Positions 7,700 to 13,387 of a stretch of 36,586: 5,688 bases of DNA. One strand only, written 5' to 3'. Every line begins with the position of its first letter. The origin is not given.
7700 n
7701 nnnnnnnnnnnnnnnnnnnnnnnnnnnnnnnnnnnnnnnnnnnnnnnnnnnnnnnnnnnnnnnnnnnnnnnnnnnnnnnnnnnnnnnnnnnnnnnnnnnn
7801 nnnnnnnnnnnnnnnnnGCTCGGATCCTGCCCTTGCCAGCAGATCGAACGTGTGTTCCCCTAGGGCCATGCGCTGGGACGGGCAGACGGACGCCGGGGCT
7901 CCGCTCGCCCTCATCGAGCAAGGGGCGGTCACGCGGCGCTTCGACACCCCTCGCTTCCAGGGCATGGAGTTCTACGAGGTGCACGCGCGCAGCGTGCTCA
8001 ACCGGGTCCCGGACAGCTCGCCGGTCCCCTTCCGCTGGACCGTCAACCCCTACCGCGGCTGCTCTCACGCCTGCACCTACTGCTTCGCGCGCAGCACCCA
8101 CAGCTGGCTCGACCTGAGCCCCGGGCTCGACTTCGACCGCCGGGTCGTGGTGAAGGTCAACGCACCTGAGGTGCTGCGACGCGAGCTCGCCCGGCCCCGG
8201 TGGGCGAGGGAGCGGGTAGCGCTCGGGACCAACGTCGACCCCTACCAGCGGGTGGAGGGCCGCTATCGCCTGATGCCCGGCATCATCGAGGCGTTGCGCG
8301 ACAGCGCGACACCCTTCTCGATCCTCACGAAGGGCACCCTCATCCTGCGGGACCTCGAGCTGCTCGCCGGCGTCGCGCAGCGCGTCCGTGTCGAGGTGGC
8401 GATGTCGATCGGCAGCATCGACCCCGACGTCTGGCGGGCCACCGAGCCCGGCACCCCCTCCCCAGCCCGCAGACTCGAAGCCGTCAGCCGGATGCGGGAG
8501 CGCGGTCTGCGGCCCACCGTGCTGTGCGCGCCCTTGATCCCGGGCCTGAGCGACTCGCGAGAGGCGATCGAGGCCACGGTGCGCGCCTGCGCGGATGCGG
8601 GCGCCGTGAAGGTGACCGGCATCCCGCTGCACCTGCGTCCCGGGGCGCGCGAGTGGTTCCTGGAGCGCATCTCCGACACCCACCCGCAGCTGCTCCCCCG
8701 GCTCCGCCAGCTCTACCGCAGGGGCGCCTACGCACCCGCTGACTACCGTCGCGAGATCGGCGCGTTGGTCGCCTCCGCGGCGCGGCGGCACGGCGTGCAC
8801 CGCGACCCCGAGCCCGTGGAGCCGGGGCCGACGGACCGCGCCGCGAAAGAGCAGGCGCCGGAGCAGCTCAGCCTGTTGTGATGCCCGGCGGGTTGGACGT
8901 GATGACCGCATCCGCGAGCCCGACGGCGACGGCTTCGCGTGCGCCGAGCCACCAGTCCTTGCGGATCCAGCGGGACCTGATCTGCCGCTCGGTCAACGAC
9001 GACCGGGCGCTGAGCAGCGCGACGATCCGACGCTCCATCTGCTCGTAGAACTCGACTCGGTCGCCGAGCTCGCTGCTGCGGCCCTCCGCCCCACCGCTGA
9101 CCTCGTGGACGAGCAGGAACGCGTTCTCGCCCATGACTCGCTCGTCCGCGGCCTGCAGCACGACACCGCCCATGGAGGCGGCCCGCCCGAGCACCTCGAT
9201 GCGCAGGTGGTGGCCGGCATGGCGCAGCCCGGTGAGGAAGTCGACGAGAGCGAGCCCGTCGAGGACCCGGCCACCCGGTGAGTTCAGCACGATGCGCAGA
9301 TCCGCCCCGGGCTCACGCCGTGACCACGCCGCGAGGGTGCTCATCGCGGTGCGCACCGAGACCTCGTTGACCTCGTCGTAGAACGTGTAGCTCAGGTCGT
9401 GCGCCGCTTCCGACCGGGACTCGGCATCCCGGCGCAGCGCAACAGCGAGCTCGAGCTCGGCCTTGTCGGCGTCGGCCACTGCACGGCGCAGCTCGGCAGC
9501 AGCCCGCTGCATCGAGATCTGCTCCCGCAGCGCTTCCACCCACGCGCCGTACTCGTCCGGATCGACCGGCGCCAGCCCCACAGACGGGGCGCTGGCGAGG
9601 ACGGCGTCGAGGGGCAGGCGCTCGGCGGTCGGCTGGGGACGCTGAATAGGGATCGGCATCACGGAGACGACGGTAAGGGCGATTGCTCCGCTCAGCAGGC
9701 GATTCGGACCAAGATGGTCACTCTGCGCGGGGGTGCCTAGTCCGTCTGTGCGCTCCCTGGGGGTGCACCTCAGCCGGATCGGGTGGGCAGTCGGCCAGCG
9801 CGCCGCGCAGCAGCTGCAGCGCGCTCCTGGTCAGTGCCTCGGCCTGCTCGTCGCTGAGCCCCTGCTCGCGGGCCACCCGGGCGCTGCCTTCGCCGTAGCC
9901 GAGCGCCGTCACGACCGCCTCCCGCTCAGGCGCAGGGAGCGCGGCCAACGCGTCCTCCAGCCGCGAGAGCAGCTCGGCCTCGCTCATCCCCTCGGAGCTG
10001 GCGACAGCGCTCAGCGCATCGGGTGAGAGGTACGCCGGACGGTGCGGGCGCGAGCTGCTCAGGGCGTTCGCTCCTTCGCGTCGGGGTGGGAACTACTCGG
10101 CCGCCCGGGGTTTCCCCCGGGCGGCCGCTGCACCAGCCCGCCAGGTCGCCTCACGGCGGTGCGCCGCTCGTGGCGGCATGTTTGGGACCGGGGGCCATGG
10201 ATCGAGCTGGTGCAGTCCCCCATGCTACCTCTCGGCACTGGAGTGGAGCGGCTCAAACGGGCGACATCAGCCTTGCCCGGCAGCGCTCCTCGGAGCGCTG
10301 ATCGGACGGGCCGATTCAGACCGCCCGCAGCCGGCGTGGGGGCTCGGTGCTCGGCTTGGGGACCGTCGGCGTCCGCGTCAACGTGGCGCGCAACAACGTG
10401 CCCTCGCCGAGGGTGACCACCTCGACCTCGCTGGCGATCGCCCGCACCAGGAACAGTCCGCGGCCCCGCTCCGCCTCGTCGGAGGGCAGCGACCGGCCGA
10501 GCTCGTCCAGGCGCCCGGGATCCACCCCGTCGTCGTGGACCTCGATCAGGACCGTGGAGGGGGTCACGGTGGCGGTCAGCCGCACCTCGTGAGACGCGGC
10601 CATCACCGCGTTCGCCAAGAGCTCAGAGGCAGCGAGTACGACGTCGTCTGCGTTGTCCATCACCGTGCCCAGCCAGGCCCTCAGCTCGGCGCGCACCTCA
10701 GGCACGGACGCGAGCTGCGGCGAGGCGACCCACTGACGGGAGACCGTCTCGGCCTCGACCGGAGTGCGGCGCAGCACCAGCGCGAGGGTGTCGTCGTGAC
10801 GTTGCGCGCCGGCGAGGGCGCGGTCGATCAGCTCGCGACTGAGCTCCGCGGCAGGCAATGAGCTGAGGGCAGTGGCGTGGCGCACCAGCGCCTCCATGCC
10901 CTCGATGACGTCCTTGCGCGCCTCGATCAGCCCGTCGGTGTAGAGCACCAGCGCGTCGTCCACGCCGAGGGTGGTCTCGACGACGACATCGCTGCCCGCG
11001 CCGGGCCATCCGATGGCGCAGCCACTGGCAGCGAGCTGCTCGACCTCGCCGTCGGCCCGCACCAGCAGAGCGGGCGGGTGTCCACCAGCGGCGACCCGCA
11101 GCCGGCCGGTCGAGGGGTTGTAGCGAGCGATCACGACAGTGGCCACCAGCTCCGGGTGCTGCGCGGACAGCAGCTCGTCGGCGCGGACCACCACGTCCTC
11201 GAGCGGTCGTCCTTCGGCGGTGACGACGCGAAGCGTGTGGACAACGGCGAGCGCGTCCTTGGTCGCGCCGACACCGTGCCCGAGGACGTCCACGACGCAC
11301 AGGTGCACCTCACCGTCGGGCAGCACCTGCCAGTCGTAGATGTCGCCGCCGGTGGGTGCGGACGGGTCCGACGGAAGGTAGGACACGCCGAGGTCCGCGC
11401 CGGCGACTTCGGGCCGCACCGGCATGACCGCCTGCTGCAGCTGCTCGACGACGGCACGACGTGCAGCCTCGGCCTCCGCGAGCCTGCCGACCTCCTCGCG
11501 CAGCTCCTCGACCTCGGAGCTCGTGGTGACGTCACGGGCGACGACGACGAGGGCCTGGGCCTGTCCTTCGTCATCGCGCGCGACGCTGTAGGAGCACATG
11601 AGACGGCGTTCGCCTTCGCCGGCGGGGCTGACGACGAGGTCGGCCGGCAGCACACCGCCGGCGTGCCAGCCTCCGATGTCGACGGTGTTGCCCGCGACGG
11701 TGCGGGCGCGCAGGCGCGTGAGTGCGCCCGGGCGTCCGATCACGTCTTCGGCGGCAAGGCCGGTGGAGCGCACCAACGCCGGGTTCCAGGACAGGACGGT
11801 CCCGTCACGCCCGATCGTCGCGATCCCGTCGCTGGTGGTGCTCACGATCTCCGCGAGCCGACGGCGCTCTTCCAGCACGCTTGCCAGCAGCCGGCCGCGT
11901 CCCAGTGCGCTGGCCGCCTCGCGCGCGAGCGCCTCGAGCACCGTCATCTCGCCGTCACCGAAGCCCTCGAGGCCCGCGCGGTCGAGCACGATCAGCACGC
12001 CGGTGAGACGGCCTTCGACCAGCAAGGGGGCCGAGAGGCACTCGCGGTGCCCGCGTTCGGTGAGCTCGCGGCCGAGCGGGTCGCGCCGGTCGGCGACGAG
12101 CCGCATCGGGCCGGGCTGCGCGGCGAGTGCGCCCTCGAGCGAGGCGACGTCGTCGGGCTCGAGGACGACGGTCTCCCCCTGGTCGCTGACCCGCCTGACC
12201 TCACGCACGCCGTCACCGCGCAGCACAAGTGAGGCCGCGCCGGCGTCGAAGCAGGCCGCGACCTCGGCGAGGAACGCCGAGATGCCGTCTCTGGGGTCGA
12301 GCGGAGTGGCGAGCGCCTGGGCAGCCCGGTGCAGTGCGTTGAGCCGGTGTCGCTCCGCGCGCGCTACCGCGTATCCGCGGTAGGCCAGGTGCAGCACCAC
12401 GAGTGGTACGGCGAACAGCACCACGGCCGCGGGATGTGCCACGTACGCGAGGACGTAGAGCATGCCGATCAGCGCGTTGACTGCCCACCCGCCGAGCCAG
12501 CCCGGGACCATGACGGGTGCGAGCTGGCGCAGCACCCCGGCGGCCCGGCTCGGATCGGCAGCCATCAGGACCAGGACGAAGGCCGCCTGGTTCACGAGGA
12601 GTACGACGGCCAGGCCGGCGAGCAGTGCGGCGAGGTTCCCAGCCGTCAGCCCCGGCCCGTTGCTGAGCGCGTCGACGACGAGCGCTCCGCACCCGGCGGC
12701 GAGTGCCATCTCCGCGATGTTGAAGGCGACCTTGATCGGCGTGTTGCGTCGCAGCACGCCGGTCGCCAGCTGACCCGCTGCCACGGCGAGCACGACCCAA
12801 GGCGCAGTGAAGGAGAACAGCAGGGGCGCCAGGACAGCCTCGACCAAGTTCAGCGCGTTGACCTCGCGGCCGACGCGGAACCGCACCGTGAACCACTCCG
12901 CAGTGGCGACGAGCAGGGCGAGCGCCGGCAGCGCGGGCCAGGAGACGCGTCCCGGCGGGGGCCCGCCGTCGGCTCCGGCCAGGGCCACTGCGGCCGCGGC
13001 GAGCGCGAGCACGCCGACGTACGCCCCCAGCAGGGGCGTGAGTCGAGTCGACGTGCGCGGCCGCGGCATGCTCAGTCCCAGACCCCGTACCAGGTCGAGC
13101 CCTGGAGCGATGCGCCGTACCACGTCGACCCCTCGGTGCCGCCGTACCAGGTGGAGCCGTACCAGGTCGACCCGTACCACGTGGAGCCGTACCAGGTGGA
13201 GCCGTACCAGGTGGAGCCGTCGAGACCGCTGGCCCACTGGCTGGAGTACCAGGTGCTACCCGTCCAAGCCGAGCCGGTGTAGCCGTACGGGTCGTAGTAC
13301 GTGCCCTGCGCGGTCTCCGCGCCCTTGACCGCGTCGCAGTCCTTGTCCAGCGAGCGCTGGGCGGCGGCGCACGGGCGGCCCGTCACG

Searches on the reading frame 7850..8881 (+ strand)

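Call 27: search_protein_families(library=pfam, proteins=[window:7850-8881:+], max_evalue=0.00001)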
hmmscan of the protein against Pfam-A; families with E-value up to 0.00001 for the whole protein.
window:7850-8881:+ (343 aa): 1 family
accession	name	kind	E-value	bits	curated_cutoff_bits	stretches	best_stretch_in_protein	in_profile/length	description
PF04055.27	Radical_SAM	-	9.2e-17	62.1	29.5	1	65-237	1-158/166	Radical SAM superfamily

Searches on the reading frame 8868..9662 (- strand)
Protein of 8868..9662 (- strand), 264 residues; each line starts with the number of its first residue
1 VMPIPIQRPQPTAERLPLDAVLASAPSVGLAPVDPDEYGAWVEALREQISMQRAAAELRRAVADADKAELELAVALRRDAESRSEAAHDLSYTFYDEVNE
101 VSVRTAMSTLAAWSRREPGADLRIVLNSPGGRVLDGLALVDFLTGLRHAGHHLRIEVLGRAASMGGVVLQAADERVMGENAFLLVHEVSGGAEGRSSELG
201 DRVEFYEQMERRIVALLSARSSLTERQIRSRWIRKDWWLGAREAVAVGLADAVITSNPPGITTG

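Call 27: search_protein_families(library=pfam, proteins=[window:8868-9662:-], max_evalue=0.00001)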
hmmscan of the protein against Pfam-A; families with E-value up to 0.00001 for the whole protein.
window:8868-9662:- (264 aa): 1 family
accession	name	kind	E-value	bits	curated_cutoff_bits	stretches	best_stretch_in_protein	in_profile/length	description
PF00574.28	CLP_protease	-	1.2e-23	84.4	20.2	1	93-256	20-181/182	Clp protease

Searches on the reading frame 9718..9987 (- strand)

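Call 27: search_protein_families(library=pfam, proteins=[window:9718-9987:-], max_evalue=0.00001)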
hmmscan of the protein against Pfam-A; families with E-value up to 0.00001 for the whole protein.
window:9718-9987:- (89 aa): 0 families

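Call 74: search_protein_families(library=ncbifam, proteins=[window:9718-9987:-], max_evalue=0.01)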
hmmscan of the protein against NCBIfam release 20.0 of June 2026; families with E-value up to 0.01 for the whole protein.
window:9718-9987:- (89 aa): 3 families
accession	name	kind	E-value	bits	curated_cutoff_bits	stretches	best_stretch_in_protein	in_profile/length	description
TIGR02937.1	sigma70-ECF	superfamily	6.7e-05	22.6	42.9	1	3-63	104-164/165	sigma-70 family RNA polymerase sigma factor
NF004113.0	PRK05602.1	equivalog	0.00043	19.9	208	1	6-69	143-206/211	RNA polymerase sigma factor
TIGR02985.1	Sig70_bacteroi1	subfamily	0.0054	17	126.4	1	2-64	100-162/162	RNA polymerase sigma-70 factor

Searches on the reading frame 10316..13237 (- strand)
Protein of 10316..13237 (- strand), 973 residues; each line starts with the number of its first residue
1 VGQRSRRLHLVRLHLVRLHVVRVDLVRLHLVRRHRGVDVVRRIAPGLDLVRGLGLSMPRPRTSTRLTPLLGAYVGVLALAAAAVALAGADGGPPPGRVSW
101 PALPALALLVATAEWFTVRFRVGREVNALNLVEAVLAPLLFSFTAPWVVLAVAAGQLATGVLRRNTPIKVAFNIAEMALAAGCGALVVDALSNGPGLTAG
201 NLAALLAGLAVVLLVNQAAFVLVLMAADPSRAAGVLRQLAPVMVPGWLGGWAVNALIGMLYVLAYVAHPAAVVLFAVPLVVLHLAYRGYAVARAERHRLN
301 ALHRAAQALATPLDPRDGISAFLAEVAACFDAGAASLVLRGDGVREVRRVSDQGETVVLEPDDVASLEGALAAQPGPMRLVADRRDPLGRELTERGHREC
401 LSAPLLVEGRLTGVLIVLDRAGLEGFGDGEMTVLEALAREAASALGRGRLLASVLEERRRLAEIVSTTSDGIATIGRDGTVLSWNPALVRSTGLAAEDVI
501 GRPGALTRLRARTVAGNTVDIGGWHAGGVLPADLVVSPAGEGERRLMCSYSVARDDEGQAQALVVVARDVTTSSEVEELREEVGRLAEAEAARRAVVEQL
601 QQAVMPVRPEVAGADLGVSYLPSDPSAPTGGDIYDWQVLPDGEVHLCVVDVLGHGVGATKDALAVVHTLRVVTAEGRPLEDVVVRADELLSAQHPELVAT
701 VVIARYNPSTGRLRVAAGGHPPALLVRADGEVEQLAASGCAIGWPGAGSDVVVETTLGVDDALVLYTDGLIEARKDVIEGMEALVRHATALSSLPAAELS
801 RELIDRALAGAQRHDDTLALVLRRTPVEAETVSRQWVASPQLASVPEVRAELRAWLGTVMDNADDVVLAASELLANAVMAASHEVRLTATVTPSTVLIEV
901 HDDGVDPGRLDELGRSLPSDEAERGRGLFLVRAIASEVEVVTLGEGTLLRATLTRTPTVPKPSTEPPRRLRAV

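Call 27: search_protein_families(library=pfam, proteins=[window:10316-13237:-], max_evalue=0.00001)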
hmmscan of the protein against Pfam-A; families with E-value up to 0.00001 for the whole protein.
window:10316-13237:- (973 aa): 5 families
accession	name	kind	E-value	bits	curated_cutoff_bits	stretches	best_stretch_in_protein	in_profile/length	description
PF07228.17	SpoIIE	-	2.2e-36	126.1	25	1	640-824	1-191/192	Stage II sporulation protein E (SpoIIE)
PF13581.12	HATPase_c_2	-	2.8e-16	60.1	27.4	1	840-952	3-126/127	Histidine kinase-like ATPase domain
PF01590.32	GAF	-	8e-09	36.6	22.4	1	321-445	8-133/133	GAF domain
PF08448.16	PAS_4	-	2.6e-07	31.3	23.1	1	467-573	3-108/110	PAS fold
PF13185.12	GAF_2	-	7.8e-06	26.6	28.6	0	381-445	69-135/136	GAF domain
